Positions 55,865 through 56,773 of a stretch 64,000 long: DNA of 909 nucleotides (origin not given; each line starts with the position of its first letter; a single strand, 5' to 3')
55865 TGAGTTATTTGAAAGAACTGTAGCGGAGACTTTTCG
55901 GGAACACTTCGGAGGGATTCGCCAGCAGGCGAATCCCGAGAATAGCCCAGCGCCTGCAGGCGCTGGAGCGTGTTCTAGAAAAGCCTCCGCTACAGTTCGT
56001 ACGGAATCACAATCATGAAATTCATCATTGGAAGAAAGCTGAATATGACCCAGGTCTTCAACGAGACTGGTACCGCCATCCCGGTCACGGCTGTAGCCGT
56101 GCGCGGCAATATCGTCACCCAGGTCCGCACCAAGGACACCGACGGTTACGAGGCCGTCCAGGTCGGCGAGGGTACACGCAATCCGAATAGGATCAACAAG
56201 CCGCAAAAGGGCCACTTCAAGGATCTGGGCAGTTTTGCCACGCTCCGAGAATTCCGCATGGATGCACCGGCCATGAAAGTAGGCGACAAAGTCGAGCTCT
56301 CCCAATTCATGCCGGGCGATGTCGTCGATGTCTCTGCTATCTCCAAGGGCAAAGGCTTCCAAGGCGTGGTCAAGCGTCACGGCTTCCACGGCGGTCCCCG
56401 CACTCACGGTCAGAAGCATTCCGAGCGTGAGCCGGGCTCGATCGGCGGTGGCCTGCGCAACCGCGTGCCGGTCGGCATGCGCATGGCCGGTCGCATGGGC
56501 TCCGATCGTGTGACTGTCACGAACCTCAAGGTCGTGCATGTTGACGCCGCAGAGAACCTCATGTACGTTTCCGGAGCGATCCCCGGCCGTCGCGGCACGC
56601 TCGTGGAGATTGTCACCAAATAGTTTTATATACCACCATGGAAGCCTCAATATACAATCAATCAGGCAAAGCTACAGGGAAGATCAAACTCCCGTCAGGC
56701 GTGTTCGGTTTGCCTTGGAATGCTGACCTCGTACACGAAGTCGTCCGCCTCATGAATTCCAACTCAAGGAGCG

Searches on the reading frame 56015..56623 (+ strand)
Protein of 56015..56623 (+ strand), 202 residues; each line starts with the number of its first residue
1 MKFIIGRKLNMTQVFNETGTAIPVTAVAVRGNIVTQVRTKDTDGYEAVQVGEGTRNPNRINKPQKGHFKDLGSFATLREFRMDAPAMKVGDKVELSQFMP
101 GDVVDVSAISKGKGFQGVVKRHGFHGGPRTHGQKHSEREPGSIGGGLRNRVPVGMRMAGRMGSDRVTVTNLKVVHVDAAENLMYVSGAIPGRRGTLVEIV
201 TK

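Call 11: find_related_loci(query=window:56015-56620:+, collection=genome_contigs, flank=3000)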
Query window:56015-56620:+ (202 aa) in genome_contigs; peptide patterns used: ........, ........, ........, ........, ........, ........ (x = any residue, [..] = any of these).
600 stretches matched a pattern (row limit reached: there are more); 597 encode a relative of the query (tblastn E <= 1e-3); the best 80 are kept; 80 distinct loci.
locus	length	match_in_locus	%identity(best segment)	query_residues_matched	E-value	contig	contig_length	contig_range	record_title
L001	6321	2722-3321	69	1-199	2e-89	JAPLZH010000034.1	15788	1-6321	MAG: Candidatus Taylorbacteria bacterium isolate LacPavin_0920_WC57_MAG_39_17 LacPavin_0920_WC57_scaffold_623133, whole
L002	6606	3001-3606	64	1-202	7e-84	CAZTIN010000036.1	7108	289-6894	MAG TPA_asm: uncultured Candidatus Saccharibacteria bacterium isolate SRP329715_co2_273 genome assembly, contig: NODE_18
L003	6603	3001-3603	63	1-200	3e-82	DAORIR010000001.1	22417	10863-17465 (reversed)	MAG TPA_asm: Candidatus Paceibacterota bacterium isolate AMR_MDS_5572 NODE_367_length_22417_cov_5.005992, whole genome s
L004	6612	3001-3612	64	1-202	1e-82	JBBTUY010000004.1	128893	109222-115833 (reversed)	MAG: Patescibacteria group bacterium isolate H41-bin010_1 H41_bin010_1_000000000004, whole genome shotgun sequence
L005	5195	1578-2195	61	1-200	4e-76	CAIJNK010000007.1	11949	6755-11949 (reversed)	uncultured bacterium isolate AlinenLipids_bin-6017 genome assembly, contig: bin-6017:07/22, whole genome shotgun sequenc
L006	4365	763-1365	65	2-199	1e-74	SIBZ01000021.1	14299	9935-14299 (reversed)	MAG: Candidatus Taylorbacteria bacterium isolate Baikal-deep-G190 BACOMB-C20442, whole genome shotgun sequence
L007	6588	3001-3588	64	1-199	2e-74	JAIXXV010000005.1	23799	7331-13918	MAG: bacterium isolate D4_MAG_00069 pond_D4_MAG_00069_000000000009, whole genome shotgun sequence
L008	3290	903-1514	60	1-202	2e-74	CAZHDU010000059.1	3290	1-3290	MAG TPA_asm: uncultured Candidatus Saccharibacteria bacterium isolate SRP278252_co1_273 genome assembly, contig: NODE_62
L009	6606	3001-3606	63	1-201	5e-74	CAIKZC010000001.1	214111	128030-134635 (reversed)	uncultured bacterium isolate AlinenLipids_bin-9080 genome assembly, contig: bin-9080:01/10, whole genome shotgun sequenc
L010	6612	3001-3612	61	1-202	6e-73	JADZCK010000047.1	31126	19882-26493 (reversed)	MAG: Candidatus Nomurabacteria bacterium isolate SJ72 c_000001566380, whole genome shotgun sequence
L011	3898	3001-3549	57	1-199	1e-70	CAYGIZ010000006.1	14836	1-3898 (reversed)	MAG TPA_asm: uncultured Candidatus Saccharibacteria bacterium isolate ERP113451_co5_102 genome assembly, contig: NODE_22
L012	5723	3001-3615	57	1-201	2e-70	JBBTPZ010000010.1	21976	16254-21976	MAG: Patescibacteria group bacterium isolate H52-bin030_1 H52_bin030_1_000000000010, whole genome shotgun sequence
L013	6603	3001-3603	60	2-202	2e-70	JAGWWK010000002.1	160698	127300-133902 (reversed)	MAG: Patescibacteria group bacterium isolate REEB441 contig-150_70, whole genome shotgun sequence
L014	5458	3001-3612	57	1-202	1e-69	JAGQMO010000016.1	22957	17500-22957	MAG: Patescibacteria group bacterium isolate HKST-UBA44 2012-05-30_1_(paired)_contig_42479, whole genome shotgun sequenc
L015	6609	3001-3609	56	1-199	2e-68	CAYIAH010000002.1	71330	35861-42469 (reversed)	MAG TPA_asm: uncultured Candidatus Saccharibacteria bacterium isolate ERP119705_co1_1130 genome assembly, contig: NODE_2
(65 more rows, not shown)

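Call 14: find_encoding_contigs(protein=window:56015-56623:+, flank=3000, max_places=10)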
Protein window:56015-56623:+ (202 aa): 5 contigs read that carry it; 4 places shown.
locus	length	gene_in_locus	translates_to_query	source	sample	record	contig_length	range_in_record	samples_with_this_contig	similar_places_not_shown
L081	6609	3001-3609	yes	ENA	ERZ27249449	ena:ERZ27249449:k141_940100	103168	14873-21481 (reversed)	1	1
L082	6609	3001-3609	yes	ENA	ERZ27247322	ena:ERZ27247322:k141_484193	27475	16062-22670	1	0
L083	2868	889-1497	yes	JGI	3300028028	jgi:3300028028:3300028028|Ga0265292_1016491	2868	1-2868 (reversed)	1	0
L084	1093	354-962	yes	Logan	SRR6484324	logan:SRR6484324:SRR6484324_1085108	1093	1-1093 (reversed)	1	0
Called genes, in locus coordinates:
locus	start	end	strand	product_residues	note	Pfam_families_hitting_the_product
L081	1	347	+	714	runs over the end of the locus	PF00009:GTP_EFTU, PF03144:GTP_EFTU_D2, PF22042:EF-G_D2, PF14492:EFG_III, PF16658:RF3_C (weak), PF03764:EFG_IV, PF00679:EFG_C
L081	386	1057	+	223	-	-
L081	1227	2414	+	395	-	PF00009:GTP_EFTU, PF03144:GTP_EFTU_D2, PF03143:GTP_EFTU_D3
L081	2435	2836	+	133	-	PF00338:Ribosomal_S10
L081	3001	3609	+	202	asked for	PF00297:Ribosomal_L3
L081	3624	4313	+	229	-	PF00573:Ribosomal_L4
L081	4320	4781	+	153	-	PF00276:Ribosomal_L23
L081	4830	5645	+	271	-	PF00181:Ribosomal_L2_N, PF03947:Ribosomal_L2_C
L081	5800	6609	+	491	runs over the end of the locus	PF25917:BSH_RND (faint), PF25984:BSH_YknX (weak)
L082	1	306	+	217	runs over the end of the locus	-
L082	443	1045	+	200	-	-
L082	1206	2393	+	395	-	PF00009:GTP_EFTU, PF03144:GTP_EFTU_D2, PF03143:GTP_EFTU_D3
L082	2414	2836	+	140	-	PF00338:Ribosomal_S10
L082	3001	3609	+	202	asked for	PF00297:Ribosomal_L3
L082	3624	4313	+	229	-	PF00573:Ribosomal_L4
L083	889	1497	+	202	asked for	PF00297:Ribosomal_L3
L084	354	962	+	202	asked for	PF00297:Ribosomal_L3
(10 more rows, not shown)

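Call 15: find_homologous_proteins(query=window:56015-56620:+, max_evalue=1e-40)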
Query window:56015-56620:+ (202 aa): 7643 proteins with E <= 1e-40 among 8000 candidates; the best 120 are listed.
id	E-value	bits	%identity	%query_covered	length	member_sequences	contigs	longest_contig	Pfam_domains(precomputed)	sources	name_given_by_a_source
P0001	1.4e-127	441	100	100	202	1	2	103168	PF00297.29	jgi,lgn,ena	-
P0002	1.4e-127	441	100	100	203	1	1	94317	PF00297.29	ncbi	ncbi:MAG: 50S ribosomal protein L3 [Candidatus Paceibacterota bacterium]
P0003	2.5e-122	424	95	100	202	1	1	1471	PF00297.29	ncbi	-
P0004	2.8e-111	388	84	100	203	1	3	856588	PF00297.29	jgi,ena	-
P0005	1.9e-110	385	84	100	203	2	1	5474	PF00297.29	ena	-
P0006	5.3e-110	384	87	100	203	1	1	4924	PF00297.29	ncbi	-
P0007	1.2e-109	382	85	100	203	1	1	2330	PF00297.29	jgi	jgi:large subunit ribosomal protein L3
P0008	1.5e-109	382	85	100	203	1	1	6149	PF00297.29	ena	-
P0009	1.9e-109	382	83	100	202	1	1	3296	PF00297.29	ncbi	-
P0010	7.2e-109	380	86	100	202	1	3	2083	PF00297.29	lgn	-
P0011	9.5e-109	380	91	94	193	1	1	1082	PF00297.29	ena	-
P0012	1.8e-108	379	82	100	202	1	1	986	PF00297.29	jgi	jgi:large subunit ribosomal protein L3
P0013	3.7e-108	378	82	100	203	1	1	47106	PF00297.29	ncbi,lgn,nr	ncbi:MAG: rplC [Candidatus Parcubacteria bacterium]|nr:rplC [Candidatus Parcubacteria bacterium]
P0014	5.5e-108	377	82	100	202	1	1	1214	PF00297.29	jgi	jgi:large subunit ribosomal protein L3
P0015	6.3e-108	377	81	99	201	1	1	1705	PF00297.29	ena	-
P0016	1.1e-107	376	84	99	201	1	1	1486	PF00297.29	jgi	jgi:large subunit ribosomal protein L3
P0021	2.1e-107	375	82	100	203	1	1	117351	PF00297.29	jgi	jgi:large subunit ribosomal protein L3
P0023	2.9e-107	375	81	99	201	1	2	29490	PF00297.29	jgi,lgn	jgi:large subunit ribosomal protein L3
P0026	5.4e-107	374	84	99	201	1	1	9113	PF00297.29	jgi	jgi:large subunit ribosomal protein L3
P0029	9.5e-107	373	84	99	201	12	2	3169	PF00297.29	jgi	jgi:large subunit ribosomal protein L3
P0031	3.9e-106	371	81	99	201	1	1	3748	PF00297.29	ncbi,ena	ncbi:MAG: 50S ribosomal protein L3 [Patescibacteria group bacterium]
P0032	4.1e-106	371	82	99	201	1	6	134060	PF00297.29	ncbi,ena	ncbi:MAG: 50S ribosomal protein L3 [Patescibacteria group bacterium]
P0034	5.2e-106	371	82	100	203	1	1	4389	PF00297.29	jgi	jgi:large subunit ribosomal protein L3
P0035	6.6e-106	370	81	100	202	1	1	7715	PF00297.29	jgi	jgi:large subunit ribosomal protein L3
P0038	1.3e-105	369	82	99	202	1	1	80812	PF00297.29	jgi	jgi:large subunit ribosomal protein L3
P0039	2.4e-105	368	80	99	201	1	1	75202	PF00297.29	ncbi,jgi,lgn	ncbi:MAG: 50S ribosomal protein L3 [Candidatus Paceibacterota bacterium]|jgi:large subunit ribosomal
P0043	4.0e-105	368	81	100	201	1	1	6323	PF00297.29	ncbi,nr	ncbi:MAG: 50S ribosomal protein L3 [bacterium]|nr:50S ribosomal protein L3 [bacterium]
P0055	1.6e-104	366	82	99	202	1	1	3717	PF00297.29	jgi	jgi:large subunit ribosomal protein L3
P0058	2.2e-104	365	81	99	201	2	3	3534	PF00297.29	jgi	jgi:large subunit ribosomal protein L3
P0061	3.8e-104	365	81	99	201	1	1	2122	PF00297.29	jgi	jgi:large subunit ribosomal protein L3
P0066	6.4e-104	364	80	100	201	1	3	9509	PF00297.29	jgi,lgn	jgi:large subunit ribosomal protein L3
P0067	6.6e-104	364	82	99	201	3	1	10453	PF00297.29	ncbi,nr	ncbi:MAG: 50S ribosomal protein L3 [Patescibacteria group bacterium]|nr:50S ribosomal protein L3 [Pa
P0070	1.3e-103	363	82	99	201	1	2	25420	PF00297.29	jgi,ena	jgi:large subunit ribosomal protein L3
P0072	2.1e-103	362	79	100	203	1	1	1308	PF00297.29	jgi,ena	jgi:large subunit ribosomal protein L3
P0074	3.3e-103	362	79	99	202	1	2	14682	PF00297.29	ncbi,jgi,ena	ncbi:MAG: 50S ribosomal protein L3 [Candidatus Paceibacterota bacterium]|jgi:large subunit ribosomal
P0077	3.4e-103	361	80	100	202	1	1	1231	PF00297.29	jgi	jgi:large subunit ribosomal protein L3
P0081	5.4e-103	361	80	100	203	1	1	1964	PF00297.29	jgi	jgi:large subunit ribosomal protein L3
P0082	5.7e-103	361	79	99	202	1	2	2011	PF00297.29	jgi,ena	jgi:large subunit ribosomal protein L3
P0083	7.5e-103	360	79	99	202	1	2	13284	PF00297.29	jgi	jgi:large subunit ribosomal protein L3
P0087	1.3e-102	360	80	100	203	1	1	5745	PF00297.29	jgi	jgi:large subunit ribosomal protein L3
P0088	1.3e-102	360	80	100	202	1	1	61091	PF00297.29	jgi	jgi:large subunit ribosomal protein L3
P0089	1.4e-102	359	79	99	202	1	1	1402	PF00297.29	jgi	jgi:large subunit ribosomal protein L3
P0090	1.8e-102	359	81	100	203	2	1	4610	PF00297.29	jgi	jgi:large subunit ribosomal protein L3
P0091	1.9e-102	359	80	100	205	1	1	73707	PF00297.29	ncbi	ncbi:MAG: 50S ribosomal protein L3 [Candidatus Taylorbacteria bacterium]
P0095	2.3e-102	359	82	99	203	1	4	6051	PF00297.29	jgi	jgi:large subunit ribosomal protein L3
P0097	3.5e-102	358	80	100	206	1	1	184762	PF00297.29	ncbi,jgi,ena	ncbi:MAG: 50S ribosomal protein L3 [Candidatus Paceibacterota bacterium]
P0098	3.7e-102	358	78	100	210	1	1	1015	PF00297.29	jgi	jgi:large subunit ribosomal protein L3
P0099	4.2e-102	358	79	99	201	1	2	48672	PF00297.29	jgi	jgi:large subunit ribosomal protein L3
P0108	1.0e-101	357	77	100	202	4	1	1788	PF00297.29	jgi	jgi:large subunit ribosomal protein L3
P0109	1.1e-101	357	81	99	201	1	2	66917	PF00297.29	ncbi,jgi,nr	ncbi:MAG TPA: 50S ribosomal protein L3 [Candidatus Paceibacterota bacterium]|jgi:large subunit ribos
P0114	2.0e-101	356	79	99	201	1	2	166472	PF00297.29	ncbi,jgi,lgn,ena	ncbi:MAG: 50S ribosomal protein L3 [Candidatus Paceibacterota bacterium]|jgi:large subunit ribosomal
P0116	2.3e-101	356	79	99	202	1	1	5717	PF00297.29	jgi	jgi:large subunit ribosomal protein L3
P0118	2.3e-101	355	79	99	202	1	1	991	PF00297.29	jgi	jgi:large subunit ribosomal protein L3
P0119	2.3e-101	355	80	100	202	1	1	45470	PF00297.29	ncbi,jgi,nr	ncbi:MAG: ribosomal protein L3 [Parcubacteria bacterium C7867-002]|nr:MAG: ribosomal protein L3 [Par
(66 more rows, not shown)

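Call 17: find_encoding_contigs(protein=P0003, flank=3000, max_places=4)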
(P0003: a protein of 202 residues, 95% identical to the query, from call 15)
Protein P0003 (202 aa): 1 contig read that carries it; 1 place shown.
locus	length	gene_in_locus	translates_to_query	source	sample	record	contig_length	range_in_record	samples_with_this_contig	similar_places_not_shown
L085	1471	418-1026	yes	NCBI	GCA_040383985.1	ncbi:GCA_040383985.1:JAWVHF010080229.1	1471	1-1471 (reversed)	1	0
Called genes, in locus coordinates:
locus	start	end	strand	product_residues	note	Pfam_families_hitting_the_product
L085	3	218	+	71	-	?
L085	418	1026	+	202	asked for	PF00297:Ribosomal_L3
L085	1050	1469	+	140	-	?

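Call 18: find_encoding_contigs(protein=P0006, flank=3000, max_places=4)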
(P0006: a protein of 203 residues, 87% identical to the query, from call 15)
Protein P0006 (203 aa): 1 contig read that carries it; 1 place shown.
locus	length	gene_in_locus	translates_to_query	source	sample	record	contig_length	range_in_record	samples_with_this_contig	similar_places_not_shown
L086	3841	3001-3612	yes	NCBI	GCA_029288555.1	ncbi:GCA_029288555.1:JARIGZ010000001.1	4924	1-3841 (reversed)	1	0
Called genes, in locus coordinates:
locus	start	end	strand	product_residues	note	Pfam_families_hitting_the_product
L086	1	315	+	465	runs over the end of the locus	?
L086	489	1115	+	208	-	-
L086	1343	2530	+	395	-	PF00009:GTP_EFTU, PF03144:GTP_EFTU_D2, PF03143:GTP_EFTU_D3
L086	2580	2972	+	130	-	PF00338:Ribosomal_S10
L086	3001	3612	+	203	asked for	PF00297:Ribosomal_L3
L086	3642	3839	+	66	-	?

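Call 19: find_encoding_contigs(protein=P0004, flank=3000, max_places=4)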
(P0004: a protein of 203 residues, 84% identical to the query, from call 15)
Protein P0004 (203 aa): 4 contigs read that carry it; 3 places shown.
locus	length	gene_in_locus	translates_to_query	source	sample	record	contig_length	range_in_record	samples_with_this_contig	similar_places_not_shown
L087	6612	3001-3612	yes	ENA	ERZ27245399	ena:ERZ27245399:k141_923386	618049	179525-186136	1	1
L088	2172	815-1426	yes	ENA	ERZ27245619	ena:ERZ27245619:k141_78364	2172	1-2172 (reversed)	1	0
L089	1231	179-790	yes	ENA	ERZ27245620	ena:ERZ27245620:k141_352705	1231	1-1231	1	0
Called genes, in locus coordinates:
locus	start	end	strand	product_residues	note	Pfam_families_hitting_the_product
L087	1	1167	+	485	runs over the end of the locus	PF01471:PG_binding_1, PF18911:PKD_4 (weak)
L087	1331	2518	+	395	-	PF00009:GTP_EFTU, PF03144:GTP_EFTU_D2, PF03143:GTP_EFTU_D3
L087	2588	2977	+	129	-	PF00338:Ribosomal_S10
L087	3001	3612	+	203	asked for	PF00297:Ribosomal_L3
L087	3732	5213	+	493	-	PF25954:Beta-barrel_RND_2 (faint)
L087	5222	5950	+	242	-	PF00005:ABC_tran, PF02463:SMC_N (faint), PF13304:AAA_21 (faint)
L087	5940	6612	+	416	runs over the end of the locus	PF12704:MacB_PCD, PF02687:FtsX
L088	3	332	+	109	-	?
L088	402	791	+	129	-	PF00338:Ribosomal_S10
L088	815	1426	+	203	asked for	PF00297:Ribosomal_L3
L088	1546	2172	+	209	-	?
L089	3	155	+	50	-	?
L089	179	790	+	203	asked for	PF00297:Ribosomal_L3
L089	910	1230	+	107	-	?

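Call 29: find_encoding_contigs(protein=P0011, flank=3000, max_places=4)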
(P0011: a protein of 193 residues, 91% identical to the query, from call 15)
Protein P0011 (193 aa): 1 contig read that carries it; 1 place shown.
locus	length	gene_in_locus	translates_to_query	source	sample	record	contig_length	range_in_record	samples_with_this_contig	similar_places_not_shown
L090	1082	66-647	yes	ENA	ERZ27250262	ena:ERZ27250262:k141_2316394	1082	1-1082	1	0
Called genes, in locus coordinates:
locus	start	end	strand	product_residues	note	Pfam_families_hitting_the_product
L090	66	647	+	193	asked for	PF00297:Ribosomal_L3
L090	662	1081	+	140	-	?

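Call 40: find_encoding_contigs(protein=P0010, flank=1500, max_places=4)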
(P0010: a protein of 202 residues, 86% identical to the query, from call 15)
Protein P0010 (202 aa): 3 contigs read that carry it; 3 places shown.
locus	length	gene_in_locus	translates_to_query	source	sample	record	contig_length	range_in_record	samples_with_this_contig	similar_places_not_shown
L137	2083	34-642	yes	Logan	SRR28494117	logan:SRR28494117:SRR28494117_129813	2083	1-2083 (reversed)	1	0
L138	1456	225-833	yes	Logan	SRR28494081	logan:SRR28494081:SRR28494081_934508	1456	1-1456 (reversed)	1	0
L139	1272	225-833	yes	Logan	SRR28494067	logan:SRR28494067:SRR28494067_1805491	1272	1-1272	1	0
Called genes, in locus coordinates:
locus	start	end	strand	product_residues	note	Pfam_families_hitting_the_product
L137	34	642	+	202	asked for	PF00297:Ribosomal_L3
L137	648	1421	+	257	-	PF00573:Ribosomal_L4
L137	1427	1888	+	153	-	PF00276:Ribosomal_L23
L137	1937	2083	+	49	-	?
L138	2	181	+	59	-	?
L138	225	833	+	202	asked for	PF00297:Ribosomal_L3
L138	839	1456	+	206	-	?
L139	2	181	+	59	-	?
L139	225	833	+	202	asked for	PF00297:Ribosomal_L3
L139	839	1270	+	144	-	?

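Call 41: find_encoding_contigs(protein=P0008, flank=1500, max_places=4)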
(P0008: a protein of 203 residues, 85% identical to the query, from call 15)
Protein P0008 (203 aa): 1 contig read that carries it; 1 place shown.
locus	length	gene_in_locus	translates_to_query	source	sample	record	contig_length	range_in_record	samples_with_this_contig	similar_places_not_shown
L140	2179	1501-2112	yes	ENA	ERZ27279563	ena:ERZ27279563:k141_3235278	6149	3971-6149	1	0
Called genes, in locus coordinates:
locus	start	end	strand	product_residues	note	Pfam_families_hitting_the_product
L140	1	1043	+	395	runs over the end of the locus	PF00009:GTP_EFTU, PF03144:GTP_EFTU_D2, PF03143:GTP_EFTU_D3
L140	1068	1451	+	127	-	PF00338:Ribosomal_S10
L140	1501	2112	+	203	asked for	PF00297:Ribosomal_L3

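Call 42: find_encoding_contigs(protein=P0007, flank=1500, max_places=4)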
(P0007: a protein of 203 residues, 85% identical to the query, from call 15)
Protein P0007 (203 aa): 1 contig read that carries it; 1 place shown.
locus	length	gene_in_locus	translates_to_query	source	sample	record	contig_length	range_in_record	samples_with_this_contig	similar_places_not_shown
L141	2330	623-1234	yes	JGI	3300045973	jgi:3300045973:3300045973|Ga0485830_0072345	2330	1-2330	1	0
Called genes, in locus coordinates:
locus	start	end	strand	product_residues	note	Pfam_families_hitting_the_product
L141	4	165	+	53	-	PF03143:GTP_EFTU_D3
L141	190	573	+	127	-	PF00338:Ribosomal_S10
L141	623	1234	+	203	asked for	PF00297:Ribosomal_L3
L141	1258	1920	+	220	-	PF00573:Ribosomal_L4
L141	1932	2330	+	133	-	?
